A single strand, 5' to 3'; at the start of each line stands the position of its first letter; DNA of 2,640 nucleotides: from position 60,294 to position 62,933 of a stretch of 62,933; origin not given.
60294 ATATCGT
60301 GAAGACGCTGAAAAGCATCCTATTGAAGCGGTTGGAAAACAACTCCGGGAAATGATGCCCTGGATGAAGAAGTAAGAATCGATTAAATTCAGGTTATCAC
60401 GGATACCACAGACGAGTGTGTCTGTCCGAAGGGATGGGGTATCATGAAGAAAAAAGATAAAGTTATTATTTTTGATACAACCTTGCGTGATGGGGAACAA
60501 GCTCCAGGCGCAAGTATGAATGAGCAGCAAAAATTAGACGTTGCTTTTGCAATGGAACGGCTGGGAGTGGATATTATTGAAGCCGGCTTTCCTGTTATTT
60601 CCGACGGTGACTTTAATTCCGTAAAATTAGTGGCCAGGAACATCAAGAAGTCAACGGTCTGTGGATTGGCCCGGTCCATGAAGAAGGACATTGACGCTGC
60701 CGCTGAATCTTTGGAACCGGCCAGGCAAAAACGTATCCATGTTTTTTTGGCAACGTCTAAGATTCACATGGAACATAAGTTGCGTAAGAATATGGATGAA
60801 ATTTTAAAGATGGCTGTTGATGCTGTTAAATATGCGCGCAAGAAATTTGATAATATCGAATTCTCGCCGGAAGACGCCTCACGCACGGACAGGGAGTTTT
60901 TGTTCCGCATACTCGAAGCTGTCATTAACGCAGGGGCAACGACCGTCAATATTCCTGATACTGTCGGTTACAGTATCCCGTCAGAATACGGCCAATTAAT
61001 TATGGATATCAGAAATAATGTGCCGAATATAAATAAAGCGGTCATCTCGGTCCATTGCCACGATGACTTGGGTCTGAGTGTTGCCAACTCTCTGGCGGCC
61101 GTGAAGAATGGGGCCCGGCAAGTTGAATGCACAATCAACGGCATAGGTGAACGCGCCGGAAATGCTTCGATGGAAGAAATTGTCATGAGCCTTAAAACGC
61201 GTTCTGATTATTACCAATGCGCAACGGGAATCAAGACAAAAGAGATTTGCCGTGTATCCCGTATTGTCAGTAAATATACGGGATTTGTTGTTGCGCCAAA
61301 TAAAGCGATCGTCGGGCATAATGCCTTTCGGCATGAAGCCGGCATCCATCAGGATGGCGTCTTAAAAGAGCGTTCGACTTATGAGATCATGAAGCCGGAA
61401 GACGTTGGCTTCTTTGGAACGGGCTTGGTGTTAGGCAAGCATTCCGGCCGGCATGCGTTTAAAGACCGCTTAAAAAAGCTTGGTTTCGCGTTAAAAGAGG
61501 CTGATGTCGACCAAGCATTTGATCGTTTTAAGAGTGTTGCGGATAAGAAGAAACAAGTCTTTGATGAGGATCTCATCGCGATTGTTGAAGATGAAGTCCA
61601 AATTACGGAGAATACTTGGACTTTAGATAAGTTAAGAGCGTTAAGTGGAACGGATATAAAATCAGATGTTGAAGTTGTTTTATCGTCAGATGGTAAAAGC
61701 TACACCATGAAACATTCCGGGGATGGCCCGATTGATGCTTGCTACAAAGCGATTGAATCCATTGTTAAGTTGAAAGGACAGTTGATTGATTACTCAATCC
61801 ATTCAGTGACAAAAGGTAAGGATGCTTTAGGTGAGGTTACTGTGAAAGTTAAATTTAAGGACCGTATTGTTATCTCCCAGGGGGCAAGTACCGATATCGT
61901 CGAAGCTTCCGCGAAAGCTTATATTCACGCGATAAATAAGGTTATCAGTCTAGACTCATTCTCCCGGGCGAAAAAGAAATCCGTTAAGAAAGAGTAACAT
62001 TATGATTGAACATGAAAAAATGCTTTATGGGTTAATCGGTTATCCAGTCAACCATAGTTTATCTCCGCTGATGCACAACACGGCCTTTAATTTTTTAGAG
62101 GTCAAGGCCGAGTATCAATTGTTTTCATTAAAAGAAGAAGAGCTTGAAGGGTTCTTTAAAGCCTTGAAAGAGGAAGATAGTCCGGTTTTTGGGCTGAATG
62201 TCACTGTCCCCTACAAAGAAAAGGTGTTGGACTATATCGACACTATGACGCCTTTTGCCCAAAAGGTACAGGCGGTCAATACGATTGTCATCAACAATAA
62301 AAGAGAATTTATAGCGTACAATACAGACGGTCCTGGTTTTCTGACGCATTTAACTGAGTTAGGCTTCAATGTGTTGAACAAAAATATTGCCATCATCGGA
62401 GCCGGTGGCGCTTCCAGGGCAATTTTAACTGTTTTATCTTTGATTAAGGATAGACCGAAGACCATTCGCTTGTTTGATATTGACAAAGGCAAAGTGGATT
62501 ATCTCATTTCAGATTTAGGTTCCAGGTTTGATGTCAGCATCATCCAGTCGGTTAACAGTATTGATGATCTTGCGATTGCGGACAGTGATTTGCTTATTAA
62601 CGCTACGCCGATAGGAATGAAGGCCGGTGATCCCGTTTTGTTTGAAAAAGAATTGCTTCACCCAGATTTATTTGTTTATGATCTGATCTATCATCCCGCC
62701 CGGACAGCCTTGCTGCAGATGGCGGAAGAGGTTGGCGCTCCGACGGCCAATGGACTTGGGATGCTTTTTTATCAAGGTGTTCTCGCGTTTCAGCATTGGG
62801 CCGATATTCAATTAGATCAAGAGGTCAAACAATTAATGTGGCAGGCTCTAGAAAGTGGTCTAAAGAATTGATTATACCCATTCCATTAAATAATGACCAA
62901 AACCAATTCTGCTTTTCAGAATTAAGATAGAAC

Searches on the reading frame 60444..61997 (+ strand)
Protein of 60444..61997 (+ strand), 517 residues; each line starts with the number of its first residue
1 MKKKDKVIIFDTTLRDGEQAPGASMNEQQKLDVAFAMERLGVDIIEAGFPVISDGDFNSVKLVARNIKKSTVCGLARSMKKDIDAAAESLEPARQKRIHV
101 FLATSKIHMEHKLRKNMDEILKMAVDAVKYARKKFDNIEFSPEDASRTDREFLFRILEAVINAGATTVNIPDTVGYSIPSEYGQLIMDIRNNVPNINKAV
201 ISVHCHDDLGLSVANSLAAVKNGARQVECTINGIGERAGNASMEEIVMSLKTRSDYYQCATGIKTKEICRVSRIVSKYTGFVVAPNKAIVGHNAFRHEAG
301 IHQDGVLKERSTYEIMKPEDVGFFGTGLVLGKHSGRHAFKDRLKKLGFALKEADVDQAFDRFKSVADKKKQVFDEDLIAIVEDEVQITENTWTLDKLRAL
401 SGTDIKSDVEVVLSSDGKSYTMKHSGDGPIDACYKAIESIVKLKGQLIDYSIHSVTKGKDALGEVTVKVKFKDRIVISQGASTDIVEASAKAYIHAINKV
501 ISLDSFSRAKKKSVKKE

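Call 24: find_related_loci(query=window:60444-61997:+, collection=genome_contigs, flank=8000)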
Query window:60444-61997:+ (517 aa) in genome_contigs; peptide patterns used: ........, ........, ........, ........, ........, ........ (x = any residue, [..] = any of these).
600 stretches matched a pattern (row limit reached: there are more); 577 encode a relative of the query (tblastn E <= 1e-3); the best 80 are kept; 80 distinct loci.
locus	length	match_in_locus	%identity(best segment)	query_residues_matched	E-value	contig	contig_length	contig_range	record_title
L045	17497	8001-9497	77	4-502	0e+0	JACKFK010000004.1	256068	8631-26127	MAG: Candidatus Omnitrophota bacterium isolate HK-STAS-OMNI-3 HK-STAS-OMNI-3_4, whole genome shotgun sequence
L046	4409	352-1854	77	1-501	0e+0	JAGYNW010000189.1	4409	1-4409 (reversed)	MAG: Candidatus Omnitrophota bacterium isolate M55B153 189, whole genome shotgun sequence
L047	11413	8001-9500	76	3-502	0e+0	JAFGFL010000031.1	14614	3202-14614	MAG: Candidatus Omnitrophota bacterium isolate Zod_Metabat.1316 k87_5475034, whole genome shotgun sequence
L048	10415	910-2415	73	1-502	0e+0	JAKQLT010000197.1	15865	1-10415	MAG: Candidatus Omnitrophota bacterium isolate USDV_maxbin.202 k141_960125, whole genome shotgun sequence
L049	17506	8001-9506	74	1-502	0e+0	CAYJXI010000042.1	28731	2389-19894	MAG TPA_asm: uncultured Planctomycetales bacterium isolate ERP125453_co1_481 genome assembly, contig: NODE_1395_length_2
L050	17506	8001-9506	73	1-502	0e+0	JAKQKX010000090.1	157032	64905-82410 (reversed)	MAG: Candidatus Omnitrophota bacterium isolate USDV_maxbin.135_sub k141_843031, whole genome shotgun sequence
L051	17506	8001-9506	72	1-502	0e+0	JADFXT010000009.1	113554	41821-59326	MAG: Candidatus Omnitrophota bacterium isolate nDJH15bin6 nDJH15_bin6_NODE_9_length_113554_cov_7.274829, whole genome sh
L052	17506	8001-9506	72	2-503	0e+0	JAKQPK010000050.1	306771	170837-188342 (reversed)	MAG: Candidatus Omnitrophota bacterium isolate USMO_maxbin.079 k141_1416050, whole genome shotgun sequence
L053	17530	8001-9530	72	1-513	0e+0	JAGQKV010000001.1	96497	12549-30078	MAG: Candidatus Omnitrophota bacterium isolate HKST-UBA13 2014-04-01_1_(paired)_contig_2555, whole genome shotgun sequen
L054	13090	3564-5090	71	1-508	0e+0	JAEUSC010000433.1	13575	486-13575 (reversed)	MAG: Candidatus Omnitrophota bacterium isolate new MAG-293 k141_3794422, whole genome shotgun sequence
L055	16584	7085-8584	69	4-502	0e+0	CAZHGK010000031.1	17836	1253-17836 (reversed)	MAG TPA_asm: uncultured Planctomycetales bacterium isolate SRP278252_co2_12 genome assembly, contig: NODE_6519_length_17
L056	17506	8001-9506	75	1-502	0e+0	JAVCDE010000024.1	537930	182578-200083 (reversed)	MAG: Candidatus Aceula meridiana isolate MAG_3300035698_985 Ga0374944_593031, whole genome shotgun sequence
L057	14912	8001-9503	69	3-502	0e+0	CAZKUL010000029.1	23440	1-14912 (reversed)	MAG TPA_asm: uncultured Planctomycetales bacterium isolate binchicken_co241_121 genome assembly, contig: NODE_2022_lengt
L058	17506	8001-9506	75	1-502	0e+0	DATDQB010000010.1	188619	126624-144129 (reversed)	MAG TPA_asm: Candidatus Omnitrophota bacterium isolate SMAG_U7936 k141_3804585, whole genome shotgun sequence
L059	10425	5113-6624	69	1-503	0e+0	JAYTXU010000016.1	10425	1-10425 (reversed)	MAG: Candidatus Omnitrophota bacterium isolate GFS_5990 GFS_5990_15, whole genome shotgun sequence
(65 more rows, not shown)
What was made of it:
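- On Correia/CREE: The host is Omnitrophota (call 24).
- The window's LeuA is 77% identical to Omnitrophota MAGs (call 24).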

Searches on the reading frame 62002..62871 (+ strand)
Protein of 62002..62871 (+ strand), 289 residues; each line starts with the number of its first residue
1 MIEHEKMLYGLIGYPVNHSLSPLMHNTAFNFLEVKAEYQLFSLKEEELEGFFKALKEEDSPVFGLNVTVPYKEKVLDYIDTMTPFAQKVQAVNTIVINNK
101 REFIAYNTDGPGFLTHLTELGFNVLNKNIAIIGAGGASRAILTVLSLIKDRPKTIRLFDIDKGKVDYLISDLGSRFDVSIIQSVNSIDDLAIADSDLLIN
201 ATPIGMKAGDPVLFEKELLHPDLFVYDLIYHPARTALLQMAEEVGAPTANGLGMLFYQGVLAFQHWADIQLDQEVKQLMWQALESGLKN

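Call 21: find_encoding_contigs(protein=window:62002-62871:+, flank=3000, max_places=10)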
Protein window:62002-62871:+ (289 aa): 6 contigs read that carry it; 4 places shown.
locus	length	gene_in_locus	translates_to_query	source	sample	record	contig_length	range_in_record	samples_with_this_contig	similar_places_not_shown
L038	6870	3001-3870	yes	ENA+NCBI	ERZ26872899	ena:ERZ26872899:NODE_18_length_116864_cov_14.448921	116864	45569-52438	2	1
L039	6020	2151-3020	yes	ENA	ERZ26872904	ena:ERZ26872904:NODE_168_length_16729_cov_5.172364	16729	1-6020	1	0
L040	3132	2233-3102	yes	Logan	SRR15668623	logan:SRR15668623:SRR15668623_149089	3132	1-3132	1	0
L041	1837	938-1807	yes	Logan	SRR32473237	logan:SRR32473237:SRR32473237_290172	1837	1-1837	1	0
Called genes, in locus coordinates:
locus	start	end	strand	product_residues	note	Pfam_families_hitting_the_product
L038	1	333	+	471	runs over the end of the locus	PF05221:AdoHcyase, PF00670:AdoHcyase_NAD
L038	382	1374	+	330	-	PF07991:KARI_N, PF01450:KARI_C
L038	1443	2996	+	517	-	PF00682:HMGL-like, PF22617:HCS_D2, PF08502:LeuA_dimer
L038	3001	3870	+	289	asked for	PF08501:Shikimate_dh_N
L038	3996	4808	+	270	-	PF06750:A24_N_bact, PF01478:Peptidase_A24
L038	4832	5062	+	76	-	-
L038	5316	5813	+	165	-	PF13238:AAA_18 (weak), PF13671:AAA_33 (weak), PF01202:SKI, PF13207:AAA_17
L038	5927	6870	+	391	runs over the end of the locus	PF02481:DNA_processg_A, PF17782:WHD_DprA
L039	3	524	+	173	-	?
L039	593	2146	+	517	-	PF00682:HMGL-like, PF22617:HCS_D2, PF08502:LeuA_dimer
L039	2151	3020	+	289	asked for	PF08501:Shikimate_dh_N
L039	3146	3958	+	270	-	PF06750:A24_N_bact, PF01478:Peptidase_A24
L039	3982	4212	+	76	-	-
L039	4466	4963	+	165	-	PF13238:AAA_18 (weak), PF13671:AAA_33 (weak), PF01202:SKI, PF13207:AAA_17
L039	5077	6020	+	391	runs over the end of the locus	PF02481:DNA_processg_A, PF17782:WHD_DprA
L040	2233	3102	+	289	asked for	PF08501:Shikimate_dh_N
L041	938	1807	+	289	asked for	PF08501:Shikimate_dh_N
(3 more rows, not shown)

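Call 66: find_encoding_contigs(protein=window:62002-62871:+, flank=10000, max_places=2)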
Protein window:62002-62871:+ (289 aa): 6 contigs read that carry it; 2 places shown.
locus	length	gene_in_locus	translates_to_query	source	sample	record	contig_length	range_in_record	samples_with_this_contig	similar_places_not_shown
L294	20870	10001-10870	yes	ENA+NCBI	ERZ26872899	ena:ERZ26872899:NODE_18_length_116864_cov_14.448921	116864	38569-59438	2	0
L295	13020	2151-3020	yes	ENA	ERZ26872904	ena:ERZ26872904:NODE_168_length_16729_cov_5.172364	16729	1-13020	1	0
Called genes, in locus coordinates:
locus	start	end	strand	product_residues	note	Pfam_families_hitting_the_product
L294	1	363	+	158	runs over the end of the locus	PF00359:PTS_EIIA_2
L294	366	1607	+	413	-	PF01933:CofD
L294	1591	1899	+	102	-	PF00381:PTS-HPr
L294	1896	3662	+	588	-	PF05524:PEP-utilisers_N, PF00391:PEP-utilizers, PF02896:PEP-utilizers_C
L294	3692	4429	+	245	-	PF00483:NTP_transferase, PF01128:IspD (weak), PF12804:NTP_transf_3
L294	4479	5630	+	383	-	PF00438:S-AdoMet_synt_N, PF02772:S-AdoMet_synt_M, PF02773:S-AdoMet_synt_C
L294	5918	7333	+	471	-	PF05221:AdoHcyase, PF00670:AdoHcyase_NAD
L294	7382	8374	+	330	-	PF07991:KARI_N, PF01450:KARI_C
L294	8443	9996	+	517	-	PF00682:HMGL-like, PF22617:HCS_D2, PF08502:LeuA_dimer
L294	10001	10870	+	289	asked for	PF08501:Shikimate_dh_N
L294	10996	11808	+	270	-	PF06750:A24_N_bact, PF01478:Peptidase_A24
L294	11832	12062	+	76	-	-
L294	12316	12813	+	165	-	PF13238:AAA_18 (weak), PF13671:AAA_33 (weak), PF01202:SKI, PF13207:AAA_17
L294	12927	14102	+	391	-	PF02481:DNA_processg_A, PF17782:WHD_DprA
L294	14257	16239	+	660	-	PF01751:Toprim, PF01131:Topoisom_bac, PF01396:Zn_ribbon_Top1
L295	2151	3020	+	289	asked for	PF08501:Shikimate_dh_N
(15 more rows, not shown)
